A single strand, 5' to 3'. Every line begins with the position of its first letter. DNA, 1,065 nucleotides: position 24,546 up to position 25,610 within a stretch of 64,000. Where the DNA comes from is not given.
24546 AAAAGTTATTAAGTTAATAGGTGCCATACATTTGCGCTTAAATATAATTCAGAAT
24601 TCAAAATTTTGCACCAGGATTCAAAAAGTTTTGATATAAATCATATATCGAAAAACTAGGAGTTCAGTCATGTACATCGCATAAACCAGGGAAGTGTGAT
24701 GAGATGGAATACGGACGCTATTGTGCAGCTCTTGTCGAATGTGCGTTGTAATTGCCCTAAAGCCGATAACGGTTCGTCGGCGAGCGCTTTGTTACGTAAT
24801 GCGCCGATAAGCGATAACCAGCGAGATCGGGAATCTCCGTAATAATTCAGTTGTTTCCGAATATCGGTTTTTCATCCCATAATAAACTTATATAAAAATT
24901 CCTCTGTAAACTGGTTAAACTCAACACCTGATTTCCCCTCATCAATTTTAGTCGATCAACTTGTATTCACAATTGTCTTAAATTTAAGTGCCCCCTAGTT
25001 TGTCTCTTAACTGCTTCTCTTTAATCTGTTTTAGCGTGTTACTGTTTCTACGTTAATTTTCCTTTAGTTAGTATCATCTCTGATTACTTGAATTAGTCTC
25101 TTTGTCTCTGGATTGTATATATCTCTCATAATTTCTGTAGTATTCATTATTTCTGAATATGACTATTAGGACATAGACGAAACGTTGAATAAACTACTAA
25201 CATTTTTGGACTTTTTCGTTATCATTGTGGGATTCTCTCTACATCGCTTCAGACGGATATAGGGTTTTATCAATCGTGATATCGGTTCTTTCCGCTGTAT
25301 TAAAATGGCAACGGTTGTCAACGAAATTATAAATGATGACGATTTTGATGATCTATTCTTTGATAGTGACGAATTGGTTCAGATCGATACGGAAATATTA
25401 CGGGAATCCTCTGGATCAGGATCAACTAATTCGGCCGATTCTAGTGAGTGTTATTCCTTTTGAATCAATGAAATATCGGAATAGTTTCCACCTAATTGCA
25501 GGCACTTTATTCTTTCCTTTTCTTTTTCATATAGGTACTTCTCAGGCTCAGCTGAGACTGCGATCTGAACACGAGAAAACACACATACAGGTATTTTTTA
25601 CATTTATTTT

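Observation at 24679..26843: TIR DNA transposon with 7-bp TSD carrying only a C4 zinc-finger ORF, nested in the ERI3-like intron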

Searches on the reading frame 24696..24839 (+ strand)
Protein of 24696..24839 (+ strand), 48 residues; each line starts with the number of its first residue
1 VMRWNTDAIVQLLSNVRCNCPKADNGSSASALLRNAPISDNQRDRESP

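Call 6: search_protein_families(library=pfam, proteins=[window:24696-24839:+], max_evalue=10)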
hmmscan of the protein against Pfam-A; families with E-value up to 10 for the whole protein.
seq(48 aa): 0 families

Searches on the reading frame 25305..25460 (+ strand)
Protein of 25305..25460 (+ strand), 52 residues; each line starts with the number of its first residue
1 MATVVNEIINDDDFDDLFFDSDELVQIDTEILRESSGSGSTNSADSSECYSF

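Call 6: search_protein_families(library=pfam, proteins=[window:25305-25460:+], max_evalue=10)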
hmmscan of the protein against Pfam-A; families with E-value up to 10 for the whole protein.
seq(52 aa): 0 families
